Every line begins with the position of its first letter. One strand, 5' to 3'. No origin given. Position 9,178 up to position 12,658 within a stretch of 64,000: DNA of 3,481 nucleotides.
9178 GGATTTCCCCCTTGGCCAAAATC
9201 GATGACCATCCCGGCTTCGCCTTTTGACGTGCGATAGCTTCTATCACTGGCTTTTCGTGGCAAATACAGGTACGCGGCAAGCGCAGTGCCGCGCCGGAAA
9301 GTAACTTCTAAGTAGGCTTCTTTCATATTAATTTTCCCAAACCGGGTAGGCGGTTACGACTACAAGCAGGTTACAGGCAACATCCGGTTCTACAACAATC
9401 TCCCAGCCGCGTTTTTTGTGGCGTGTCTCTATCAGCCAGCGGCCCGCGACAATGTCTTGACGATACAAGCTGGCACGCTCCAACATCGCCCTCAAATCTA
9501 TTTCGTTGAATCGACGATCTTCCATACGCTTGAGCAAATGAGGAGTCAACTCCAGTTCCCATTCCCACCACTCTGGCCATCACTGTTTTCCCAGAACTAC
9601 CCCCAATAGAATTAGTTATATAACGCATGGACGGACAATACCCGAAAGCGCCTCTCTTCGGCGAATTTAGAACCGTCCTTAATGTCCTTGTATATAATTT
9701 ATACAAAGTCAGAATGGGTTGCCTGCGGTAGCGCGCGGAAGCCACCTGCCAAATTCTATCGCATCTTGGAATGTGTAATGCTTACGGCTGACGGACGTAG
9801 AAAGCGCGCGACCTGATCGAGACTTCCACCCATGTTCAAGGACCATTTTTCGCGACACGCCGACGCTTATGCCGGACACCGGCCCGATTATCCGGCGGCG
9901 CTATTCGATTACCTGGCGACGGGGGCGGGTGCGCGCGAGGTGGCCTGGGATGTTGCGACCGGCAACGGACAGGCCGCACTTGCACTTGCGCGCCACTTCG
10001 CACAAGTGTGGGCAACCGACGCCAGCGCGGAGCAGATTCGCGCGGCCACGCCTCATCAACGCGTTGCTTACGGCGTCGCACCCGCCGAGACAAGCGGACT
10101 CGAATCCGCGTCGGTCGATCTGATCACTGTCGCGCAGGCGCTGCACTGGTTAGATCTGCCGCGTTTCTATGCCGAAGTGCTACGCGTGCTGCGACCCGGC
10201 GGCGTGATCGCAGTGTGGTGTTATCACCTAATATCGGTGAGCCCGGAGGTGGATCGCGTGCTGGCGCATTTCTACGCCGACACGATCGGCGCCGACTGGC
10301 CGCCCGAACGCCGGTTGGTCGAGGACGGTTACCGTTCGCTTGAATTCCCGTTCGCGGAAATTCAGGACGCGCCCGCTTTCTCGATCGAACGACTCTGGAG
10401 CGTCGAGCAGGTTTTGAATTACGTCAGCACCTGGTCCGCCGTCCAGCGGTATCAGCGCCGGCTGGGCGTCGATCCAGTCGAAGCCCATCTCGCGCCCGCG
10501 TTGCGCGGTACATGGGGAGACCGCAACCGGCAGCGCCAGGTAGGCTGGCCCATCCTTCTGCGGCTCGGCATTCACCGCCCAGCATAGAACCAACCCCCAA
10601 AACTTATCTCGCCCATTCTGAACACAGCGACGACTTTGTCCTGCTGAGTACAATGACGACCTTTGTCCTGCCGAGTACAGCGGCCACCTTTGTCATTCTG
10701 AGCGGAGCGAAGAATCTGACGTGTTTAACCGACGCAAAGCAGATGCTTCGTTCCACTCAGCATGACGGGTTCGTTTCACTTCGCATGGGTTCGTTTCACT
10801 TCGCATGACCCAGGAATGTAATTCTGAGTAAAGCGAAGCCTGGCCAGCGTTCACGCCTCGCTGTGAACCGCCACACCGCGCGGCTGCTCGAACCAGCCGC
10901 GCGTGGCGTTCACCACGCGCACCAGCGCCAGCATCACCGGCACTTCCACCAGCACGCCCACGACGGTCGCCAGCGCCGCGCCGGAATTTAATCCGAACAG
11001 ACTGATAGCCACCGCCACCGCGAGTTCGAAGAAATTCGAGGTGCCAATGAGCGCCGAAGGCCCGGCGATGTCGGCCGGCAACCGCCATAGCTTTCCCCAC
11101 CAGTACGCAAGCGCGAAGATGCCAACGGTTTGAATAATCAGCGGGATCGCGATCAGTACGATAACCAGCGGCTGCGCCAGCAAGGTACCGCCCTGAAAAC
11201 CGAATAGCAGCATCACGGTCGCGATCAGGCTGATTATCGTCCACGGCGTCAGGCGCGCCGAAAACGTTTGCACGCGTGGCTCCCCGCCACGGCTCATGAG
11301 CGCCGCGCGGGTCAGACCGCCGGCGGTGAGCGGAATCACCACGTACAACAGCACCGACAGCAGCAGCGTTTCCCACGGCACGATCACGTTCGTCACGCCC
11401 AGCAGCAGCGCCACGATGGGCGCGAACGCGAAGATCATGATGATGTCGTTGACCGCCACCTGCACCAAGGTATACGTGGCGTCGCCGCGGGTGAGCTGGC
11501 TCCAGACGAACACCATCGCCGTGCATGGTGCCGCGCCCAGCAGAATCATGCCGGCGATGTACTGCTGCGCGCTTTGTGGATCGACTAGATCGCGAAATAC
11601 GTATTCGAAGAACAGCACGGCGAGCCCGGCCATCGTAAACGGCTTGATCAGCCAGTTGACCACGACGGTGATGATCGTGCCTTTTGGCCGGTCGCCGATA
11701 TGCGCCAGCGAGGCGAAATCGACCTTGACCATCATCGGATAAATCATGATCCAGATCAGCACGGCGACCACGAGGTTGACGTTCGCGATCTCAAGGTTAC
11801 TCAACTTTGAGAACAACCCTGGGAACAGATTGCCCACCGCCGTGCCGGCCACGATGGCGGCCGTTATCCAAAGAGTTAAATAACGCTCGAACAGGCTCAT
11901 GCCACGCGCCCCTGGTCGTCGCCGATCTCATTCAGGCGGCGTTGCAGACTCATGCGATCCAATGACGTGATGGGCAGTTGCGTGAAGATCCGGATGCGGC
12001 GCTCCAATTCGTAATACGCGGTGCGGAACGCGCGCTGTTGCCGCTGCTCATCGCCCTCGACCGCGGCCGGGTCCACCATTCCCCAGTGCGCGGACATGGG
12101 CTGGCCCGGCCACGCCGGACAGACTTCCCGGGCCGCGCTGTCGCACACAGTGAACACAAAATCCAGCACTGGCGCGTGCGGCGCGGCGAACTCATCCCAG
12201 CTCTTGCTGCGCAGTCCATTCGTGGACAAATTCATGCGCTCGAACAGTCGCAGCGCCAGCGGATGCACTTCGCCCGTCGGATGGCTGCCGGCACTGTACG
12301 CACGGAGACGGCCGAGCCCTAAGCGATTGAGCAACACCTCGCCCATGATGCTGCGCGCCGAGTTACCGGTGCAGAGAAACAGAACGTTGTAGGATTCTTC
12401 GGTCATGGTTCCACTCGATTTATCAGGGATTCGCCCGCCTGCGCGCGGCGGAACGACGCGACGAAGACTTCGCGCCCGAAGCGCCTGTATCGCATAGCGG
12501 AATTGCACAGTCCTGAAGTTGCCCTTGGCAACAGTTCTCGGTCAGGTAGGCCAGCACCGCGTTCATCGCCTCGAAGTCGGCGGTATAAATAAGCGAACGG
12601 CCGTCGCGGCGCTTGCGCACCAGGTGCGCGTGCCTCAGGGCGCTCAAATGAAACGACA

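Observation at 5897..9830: Stack of four type-II TA-like modules in a lower-GC patch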

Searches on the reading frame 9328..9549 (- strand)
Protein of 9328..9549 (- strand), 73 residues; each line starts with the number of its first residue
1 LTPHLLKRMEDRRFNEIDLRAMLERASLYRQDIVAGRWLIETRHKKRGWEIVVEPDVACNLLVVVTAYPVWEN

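Call 7: search_protein_families(library=pfam, max_evalue=0.01, proteins=[window:9328-9549:-])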
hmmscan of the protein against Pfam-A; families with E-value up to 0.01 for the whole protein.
window:9328-9549:- (73 aa): 1 family
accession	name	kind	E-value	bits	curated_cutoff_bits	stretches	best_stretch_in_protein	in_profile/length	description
PF14076.12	DUF4258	-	1.4e-05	25.8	25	1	1-68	1-70/71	Domain of unknown function (DUF4258)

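Call 20: search_protein_families(library=ncbifam, max_evalue=0.1, proteins=[window:9328-9549:-])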
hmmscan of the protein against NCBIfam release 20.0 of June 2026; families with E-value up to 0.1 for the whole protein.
window:9328-9549:- (73 aa): 0 families

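Call 54: search_protein_families(library=padloc, max_evalue=0.01, proteins=[window:9328-9549:-])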
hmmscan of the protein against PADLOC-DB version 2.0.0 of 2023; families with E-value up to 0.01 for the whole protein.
window:9328-9549:- (73 aa): 0 families

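Call 55: search_solved_structures(query=window:9328-9549:-, max_evalue=1)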
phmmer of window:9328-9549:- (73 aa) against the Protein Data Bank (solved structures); distinct sequences matched with E-value up to 1: 0.

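Call 71: search_dna_similar(query=window:9328-9549:-, collection=plasmids, mode=protein, max_evalue=0.001, max_rows=12)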
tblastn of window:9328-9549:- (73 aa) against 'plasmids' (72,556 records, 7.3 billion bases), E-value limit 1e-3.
No match.

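Call 75: find_homologous_proteins(query=window:9328-9549:-, max_evalue=0.001)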
Query window:9328-9549:- (73 aa): 307 proteins with E <= 0.001 among 307 candidates; the best 120 are listed.
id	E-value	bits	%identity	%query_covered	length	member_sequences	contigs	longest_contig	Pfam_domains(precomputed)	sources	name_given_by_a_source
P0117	1.7e-36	141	100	89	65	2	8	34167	-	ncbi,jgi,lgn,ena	-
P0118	1.7e-30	122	75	100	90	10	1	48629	-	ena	-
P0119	1.8e-30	122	74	100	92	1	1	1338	PF14076.13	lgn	-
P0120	3.1e-29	118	75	97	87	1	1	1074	PF14076.13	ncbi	-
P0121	4.5e-29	117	74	99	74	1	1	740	PF14076.13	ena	-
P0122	1.6e-28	115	74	99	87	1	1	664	PF14076.13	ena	-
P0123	2.2e-28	115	74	99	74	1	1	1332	PF14076.13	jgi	jgi:hypothetical protein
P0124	2.3e-28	115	72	97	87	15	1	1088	PF14076.13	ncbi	-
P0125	2.4e-28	115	72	97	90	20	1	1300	PF14076.13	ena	-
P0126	2.5e-28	115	72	97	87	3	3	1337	PF14076.13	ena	-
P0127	2.7e-28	115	72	99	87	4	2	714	PF14076.13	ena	-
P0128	2.9e-28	115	71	100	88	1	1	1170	PF14076.13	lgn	-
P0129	3.1e-28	115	72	99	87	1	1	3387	PF14076.13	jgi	jgi:hypothetical protein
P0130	3.4e-28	114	75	97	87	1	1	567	PF14076.13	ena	-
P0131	3.7e-28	114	73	97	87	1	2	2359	-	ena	-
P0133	5.0e-28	114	72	99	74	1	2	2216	PF14076.13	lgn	-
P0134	5.6e-28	114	71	99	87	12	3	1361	PF14076.13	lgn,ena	-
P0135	6.2e-28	114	69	99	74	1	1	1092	PF14076.13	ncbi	-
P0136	6.5e-28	113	74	99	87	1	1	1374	PF14076.13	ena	-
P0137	6.5e-28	113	72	99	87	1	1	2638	PF14076.13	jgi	jgi:hypothetical protein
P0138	6.7e-28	113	72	99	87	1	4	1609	PF14076.13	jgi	-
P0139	6.8e-28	113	72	99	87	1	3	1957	PF14076.13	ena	-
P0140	7.2e-28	113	72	99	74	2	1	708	PF14076.13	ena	-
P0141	7.4e-28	113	70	97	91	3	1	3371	PF14076.13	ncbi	-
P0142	7.6e-28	113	70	97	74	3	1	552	PF14076.13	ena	-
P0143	7.8e-28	113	72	99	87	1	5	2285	PF14076.13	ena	-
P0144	8.4e-28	113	73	97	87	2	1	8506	PF14076.13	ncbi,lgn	-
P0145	9.1e-28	113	74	99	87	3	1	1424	PF14076.13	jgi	-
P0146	1.1e-27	113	71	99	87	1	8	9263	PF14076.13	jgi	jgi:hypothetical protein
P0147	1.1e-27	113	71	99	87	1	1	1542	PF14076.13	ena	-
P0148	1.1e-27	113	72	99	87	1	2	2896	PF14076.13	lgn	-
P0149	1.2e-27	113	72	99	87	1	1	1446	PF14076.13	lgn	-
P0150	1.5e-27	112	71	99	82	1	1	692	PF14076.13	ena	-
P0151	1.7e-27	112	72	97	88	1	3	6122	PF14076.13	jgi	-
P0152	1.7e-27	112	72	97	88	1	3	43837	PF14076.13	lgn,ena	-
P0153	1.8e-27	112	72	99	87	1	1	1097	PF14076.13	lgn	-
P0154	2.1e-27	112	68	99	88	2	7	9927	PF14076.13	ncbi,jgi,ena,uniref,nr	ncbi:DUF4258 domain-containing protein [uncultured Thiocystis sp.]|jgi:hypothetical protein|uniref:D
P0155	2.1e-27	112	72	97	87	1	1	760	PF14076.13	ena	-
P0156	2.3e-27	112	74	96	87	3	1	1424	PF14076.13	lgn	-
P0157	2.4e-27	112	71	96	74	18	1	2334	PF14076.13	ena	-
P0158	2.4e-27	112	69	99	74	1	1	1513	PF14076.13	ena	-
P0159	2.6e-27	112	68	99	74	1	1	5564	PF14076.13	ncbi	-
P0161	2.8e-27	111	69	99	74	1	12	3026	PF14076.13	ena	-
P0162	2.8e-27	111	69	99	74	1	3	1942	PF14076.13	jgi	-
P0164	3.0e-27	111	69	99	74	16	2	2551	PF14076.13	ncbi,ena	-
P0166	3.7e-27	111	63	99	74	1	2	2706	PF14076.13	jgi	jgi:hypothetical protein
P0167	3.9e-27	111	72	97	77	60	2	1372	PF14076.13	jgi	-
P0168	4.0e-27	111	71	99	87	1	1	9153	PF14076.13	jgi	jgi:hypothetical protein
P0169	4.1e-27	111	68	99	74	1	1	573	PF14076.13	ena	-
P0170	4.4e-27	111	72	99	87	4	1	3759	PF14076.13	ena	-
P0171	5.6e-27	111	71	99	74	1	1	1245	PF14076.13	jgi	jgi:hypothetical protein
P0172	6.0e-27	110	74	99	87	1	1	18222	PF14076.13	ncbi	-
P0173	6.4e-27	110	69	99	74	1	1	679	PF14076.13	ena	-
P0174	7.4e-27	110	68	99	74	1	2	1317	PF14076.13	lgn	-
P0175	8.3e-27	110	69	99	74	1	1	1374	PF14076.13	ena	-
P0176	9.9e-27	110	71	96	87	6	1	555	PF14076.13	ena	-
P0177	1.1e-26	110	67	100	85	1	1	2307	PF14076.13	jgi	jgi:hypothetical protein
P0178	1.3e-26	109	68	99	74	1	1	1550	PF14076.13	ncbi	-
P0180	2.0e-26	109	69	99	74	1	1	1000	PF14076.13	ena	-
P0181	2.1e-26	109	67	99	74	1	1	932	PF14076.13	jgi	jgi:hypothetical protein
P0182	2.1e-26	109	65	99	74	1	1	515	PF14076.13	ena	-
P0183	2.2e-26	109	71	99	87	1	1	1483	PF14076.13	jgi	-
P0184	2.2e-26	109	67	99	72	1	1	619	PF14076.13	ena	-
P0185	2.3e-26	109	70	99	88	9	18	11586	PF14076.13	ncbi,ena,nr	ncbi:MAG: hypothetical protein DMD96_34275 [Candidatus Rokuibacteriota bacterium]|nr:MAG: hypothetic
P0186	2.6e-26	108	68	99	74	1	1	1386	PF14076.13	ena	-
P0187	2.7e-26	108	71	99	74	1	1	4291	PF14076.13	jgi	jgi:hypothetical protein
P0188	3.5e-26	108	69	99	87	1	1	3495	PF14076.13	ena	-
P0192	5.6e-26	107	68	99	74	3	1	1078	PF14076.13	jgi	jgi:hypothetical protein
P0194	9.1e-26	107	73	96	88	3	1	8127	PF14076.13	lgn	-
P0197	1.1e-25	106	67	100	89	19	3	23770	PF14076.13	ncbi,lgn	ncbi:MAG: DUF4258 domain-containing protein [Candidatus Competibacteraceae bacterium]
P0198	1.2e-25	106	68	99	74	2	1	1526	PF14076.13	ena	-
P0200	1.5e-25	106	69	99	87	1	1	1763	PF14076.13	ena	-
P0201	1.6e-25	106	69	99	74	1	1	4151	PF14076.13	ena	-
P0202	1.7e-25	106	66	97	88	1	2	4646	PF14076.13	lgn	-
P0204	2.0e-25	106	73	96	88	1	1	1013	PF14076.13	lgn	-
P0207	2.8e-25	105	69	97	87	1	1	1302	PF14076.13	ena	-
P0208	3.1e-25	105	70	100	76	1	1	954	PF14076.13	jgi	jgi:hypothetical protein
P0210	3.6e-25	105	71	99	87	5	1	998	PF14076.13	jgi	-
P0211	4.3e-25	105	69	99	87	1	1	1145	PF14076.13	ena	-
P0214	6.7e-25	104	68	97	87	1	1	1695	PF14076.13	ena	-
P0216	1.3e-24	103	69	96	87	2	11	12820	PF14076.13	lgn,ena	-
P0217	1.4e-24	103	70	100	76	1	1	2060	PF14076.13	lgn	-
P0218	1.6e-24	103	67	99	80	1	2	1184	PF14076.13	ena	-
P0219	1.7e-24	103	67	99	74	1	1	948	PF14076.13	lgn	-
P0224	4.2e-24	101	66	97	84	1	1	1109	PF14076.13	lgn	-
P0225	4.2e-24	101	66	97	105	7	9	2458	PF14076.13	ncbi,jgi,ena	jgi:hypothetical protein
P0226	5.2e-24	101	63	97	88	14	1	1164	PF14076.13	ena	-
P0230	8.3e-24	100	68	93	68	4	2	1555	PF14076.13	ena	-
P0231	8.9e-24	100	67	96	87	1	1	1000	PF14076.13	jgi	-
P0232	8.9e-24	100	67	96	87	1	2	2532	PF14076.13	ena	-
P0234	1.1e-23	100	64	100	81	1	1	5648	PF14076.13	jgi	jgi:hypothetical protein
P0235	2.0e-23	99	63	96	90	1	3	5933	PF14076.13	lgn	-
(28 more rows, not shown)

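Call 77: find_encoding_contigs(protein=P0118, flank=3000, max_places=2)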
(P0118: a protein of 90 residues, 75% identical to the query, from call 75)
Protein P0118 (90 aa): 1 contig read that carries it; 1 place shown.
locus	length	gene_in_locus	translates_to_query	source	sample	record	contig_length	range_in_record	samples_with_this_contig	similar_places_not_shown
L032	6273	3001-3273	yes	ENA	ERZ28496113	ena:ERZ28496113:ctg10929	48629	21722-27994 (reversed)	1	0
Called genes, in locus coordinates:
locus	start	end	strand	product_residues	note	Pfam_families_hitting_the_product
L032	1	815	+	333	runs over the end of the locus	PF01408:GFO_IDH_MocA, PF03435:Sacchrp_dh_NADP (weak), PF02894:GFO_IDH_MocA_C, PF22725:GFO_IDH_MocA_C3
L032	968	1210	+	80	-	PF04828:GFA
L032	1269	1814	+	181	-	PF07690:MFS_1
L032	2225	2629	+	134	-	-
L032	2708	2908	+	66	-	-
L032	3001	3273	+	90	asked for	-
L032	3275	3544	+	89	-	PF10049:DUF2283 (faint)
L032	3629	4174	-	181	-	PF08388:GIIM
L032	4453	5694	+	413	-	PF02899:Phage_int_SAM_1 (faint), PF13495:Phage_int_SAM_4 (weak), PF00589:Phage_integrase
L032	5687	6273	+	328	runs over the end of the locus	PF00589:Phage_integrase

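Call 78: find_encoding_contigs(protein=P0152, flank=3000, max_places=3)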
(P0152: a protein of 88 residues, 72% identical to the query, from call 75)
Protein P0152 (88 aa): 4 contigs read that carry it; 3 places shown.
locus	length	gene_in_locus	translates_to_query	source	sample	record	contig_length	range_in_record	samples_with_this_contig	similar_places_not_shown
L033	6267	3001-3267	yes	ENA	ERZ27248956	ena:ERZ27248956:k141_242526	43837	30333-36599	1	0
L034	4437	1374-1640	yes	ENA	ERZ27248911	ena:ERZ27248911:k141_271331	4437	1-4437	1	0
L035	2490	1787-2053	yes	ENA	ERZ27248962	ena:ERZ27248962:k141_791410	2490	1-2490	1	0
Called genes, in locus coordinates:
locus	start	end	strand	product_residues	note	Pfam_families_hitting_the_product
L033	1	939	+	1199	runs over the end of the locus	PF01855:POR_N, PF17147:PFOR_II, PF01558:POR, PF10371:EKR, PF12838:Fer4_7, PF13183:Fer4_8, PF13187:Fer4_9, PF13484:Fer4_16, +7 more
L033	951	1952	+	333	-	PF01180:DHO_dh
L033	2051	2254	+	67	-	PF15919:HicB_lk_antitox (weak), PF21748:UPF0150 (weak)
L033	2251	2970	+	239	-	-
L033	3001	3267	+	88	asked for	PF14076:DUF4258 (weak)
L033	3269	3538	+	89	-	PF10049:DUF2283 (weak)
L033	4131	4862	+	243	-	PF01939:NucS_C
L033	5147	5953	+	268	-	PF00023:Ank (faint), PF13637:Ank_4 (faint), PF12796:Ank_2 (weak), PF13857:Ank_5 (faint), PF12796:Ank_2 (weak)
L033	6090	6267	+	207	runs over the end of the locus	PF01725:Ham1p_like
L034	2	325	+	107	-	?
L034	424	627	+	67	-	PF15919:HicB_lk_antitox (weak), PF21748:UPF0150 (weak)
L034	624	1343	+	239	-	-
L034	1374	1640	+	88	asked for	PF14076:DUF4258 (weak)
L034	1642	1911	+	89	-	PF10049:DUF2283 (weak)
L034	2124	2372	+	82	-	-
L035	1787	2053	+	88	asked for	PF14076:DUF4258 (weak)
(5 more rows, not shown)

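Call 109: predict_structure(alignment_id=A7)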
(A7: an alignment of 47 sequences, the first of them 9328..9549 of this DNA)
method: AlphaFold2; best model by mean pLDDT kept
length: 73 residues; sequences in the alignment: 47
mean_pLDDT: 92.2   pTM: 0.79
mean pLDDT of the five models: 92.2, 89.4, 86.0, 77.6, 67.6
residues with pLDDT >= 90: 62; 70-90: 9; 50-70: 2; < 50: 0
segments of 3 or more residues with pLDDT < 50: none
pLDDT, mean of each block of 10 residues (from residue 1): 89 94 96 94 94 93 93 67
secondary structure, 60 per line:
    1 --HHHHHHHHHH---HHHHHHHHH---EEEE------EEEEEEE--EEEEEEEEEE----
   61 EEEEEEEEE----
elements in order: H3-12 H16-24 E28-31 E38-44 E47-56 E61-69

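Call 112: fold_search(model_id=the predicted structure, library=pdb)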
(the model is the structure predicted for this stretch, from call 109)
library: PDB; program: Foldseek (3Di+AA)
matches with E <= 10: 691; with E <= 0.001: 0
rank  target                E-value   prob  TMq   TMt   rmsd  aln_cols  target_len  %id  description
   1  5ja8_A                1.4e-01  0.95  0.56  0.42   4.7        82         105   15  Crystal structure of the HigB2 toxin in complex with Nb2 (released 2017-04-05)
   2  5ja8_G                1.6e-01  0.84  0.48  0.37   5.0        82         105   16  Crystal structure of the HigB2 toxin in complex with Nb2 (released 2017-04-05)
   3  2i52_B                1.8e-01  0.87  0.38  0.26   7.8        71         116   10  Crystal structure of protein PTO0218 from Picrophilus torridus, Pfam DUF372 (released 2006-09-12)
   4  8tm8_B                1.9e-01  0.91  0.39  0.35   3.6        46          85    4  Monomer structure of monellin loop1 mutant (YENKG) (released 2024-12-18)
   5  2i52_D                1.9e-01  0.75  0.37  0.25  11.0        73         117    8  Crystal structure of protein PTO0218 from Picrophilus torridus, Pfam DUF372 (released 2006-09-12)
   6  5ja8_C                2.1e-01  0.91  0.55  0.41   4.8        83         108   16  Crystal structure of the HigB2 toxin in complex with Nb2 (released 2017-04-05)
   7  4n6t                  2.4e-01  0.93  0.43  0.41   3.4        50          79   22  Adhiron: a stable and versatile peptide display scaffold - full length adhiron (released 2014-04-09)
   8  6kmq_A                2.4e-01  0.89  0.43  0.36   6.4        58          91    5  2.3 Angstrom resolution structure of dimeric HigBA toxin-antitoxin complex from E. coli (released 2020-11-18)
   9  5ja8_E                2.9e-01  0.90  0.57  0.42   4.6        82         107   16  Crystal structure of the HigB2 toxin in complex with Nb2 (released 2017-04-05)
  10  5cdw_C                3.6e-01  0.80  0.40  0.32   6.7        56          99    9  Crystal Structure Analysis of a mutant Grb2 SH2 domain (W121G) with a pYVNV peptide (released 2016-05-25)
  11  8a0x_C                3.6e-01  0.75  0.51  0.38   5.2        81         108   17  Crystal structure of the HigB2-HigA2 tetramer in complex with operator DNA (released 2023-05-03)
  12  7m5f_C                4.1e-01  0.77  0.53  0.36   4.1        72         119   17  Contact-dependent inhibition system from Serratia marcescens BWH57 (released 2021-05-12)
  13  1m61                  4.3e-01  0.96  0.43  0.13   1.7        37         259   16  Crystal structure of the apo SH2 domains of ZAP-70 (released 2003-07-15)
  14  9uoz_D                4.3e-01  0.84  0.42  0.32   6.7        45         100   16  Structure of Echinococcus multilocularis Cystatin B (released 2025-08-20)
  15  4tx4_B                4.3e-01  0.63  0.36  0.33   7.5        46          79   20  Crystal Structure of a Single-Domain Cysteine Protease Inhibitor from Cowpea (Vigna unguiculata) (released 2015-10-14)
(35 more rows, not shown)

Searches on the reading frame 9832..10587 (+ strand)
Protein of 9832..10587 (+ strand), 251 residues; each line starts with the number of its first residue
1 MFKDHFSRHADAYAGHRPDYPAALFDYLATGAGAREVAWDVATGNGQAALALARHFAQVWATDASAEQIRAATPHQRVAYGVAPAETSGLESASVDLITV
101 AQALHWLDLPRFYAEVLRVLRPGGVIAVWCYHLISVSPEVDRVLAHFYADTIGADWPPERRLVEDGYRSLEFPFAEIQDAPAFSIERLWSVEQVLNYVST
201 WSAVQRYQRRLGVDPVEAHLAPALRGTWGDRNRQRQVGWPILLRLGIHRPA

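Call 7: search_protein_families(library=pfam, max_evalue=0.01, proteins=[window:9832-10587:+])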
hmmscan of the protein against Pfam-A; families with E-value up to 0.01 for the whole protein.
window:9832-10587:+ (251 aa): 5 families
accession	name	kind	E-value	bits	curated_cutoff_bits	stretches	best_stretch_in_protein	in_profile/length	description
PF08241.18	Methyltransf_11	-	6.7e-18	65.6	21.2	1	40-127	2-94/95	Methyltransferase domain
PF13649.12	Methyltransf_25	-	2.4e-14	54.2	27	1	40-124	3-97/97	Methyltransferase domain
PF08242.18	Methyltransf_12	-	3e-10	41.1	30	1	40-126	2-98/98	Methyltransferase domain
PF13847.12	Methyltransf_31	-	7e-06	26.2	27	1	39-128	8-109/145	Methyltransferase domain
PF13489.12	Methyltransf_23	-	2.6e-05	24.5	27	1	13-127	1-115/164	Methyltransferase domain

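Call 54: search_protein_families(library=padloc, max_evalue=0.01, proteins=[window:9832-10587:+])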
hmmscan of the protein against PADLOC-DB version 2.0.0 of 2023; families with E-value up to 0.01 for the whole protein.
window:9832-10587:+ (251 aa): 1 family
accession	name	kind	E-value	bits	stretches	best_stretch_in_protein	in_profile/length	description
PDLC04134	mad2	-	4e-12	43.7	1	21-135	276-401/492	mads_2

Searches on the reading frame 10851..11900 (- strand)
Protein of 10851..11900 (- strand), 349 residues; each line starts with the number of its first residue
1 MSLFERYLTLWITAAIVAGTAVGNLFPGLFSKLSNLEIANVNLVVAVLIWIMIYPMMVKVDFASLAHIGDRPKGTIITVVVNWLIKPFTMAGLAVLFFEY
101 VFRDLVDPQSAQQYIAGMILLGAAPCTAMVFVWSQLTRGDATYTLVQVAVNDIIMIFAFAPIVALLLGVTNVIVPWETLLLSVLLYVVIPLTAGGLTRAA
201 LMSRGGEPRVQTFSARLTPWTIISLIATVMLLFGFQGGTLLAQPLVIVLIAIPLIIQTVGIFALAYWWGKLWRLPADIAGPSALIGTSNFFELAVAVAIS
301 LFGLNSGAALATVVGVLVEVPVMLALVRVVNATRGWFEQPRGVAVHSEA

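Call 8: search_protein_families(library=pfam, max_evalue=0.001, proteins=[window:10851-11900:-])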
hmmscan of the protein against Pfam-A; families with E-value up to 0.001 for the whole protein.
window:10851-11900:- (349 aa): 2 families
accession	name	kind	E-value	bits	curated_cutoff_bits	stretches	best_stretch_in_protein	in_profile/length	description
PF01758.21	SBF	-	1.5e-36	126.3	24.3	1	47-241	2-189/191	Sodium Bile acid symporter family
PF13593.11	SBF_like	-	2.1e-06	27.7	25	1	73-317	61-295/313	SBF-like CPA transporter family (DUF4137)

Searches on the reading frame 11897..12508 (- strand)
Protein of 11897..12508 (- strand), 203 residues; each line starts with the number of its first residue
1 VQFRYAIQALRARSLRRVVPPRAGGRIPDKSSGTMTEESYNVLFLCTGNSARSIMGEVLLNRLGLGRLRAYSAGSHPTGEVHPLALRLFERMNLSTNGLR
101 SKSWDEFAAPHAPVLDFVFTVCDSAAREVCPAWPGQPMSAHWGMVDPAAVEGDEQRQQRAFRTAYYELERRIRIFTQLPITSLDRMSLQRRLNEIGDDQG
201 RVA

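Call 8: search_protein_families(library=pfam, max_evalue=0.001, proteins=[window:11897-12508:-])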
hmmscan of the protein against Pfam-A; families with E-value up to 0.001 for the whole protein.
window:11897-12508:- (203 aa): 1 family
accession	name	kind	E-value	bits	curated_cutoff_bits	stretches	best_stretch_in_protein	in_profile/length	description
PF01451.26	LMWPc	-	5.8e-14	52.9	23.2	1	42-174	1-142/144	Low molecular weight phosphotyrosine protein phosphatase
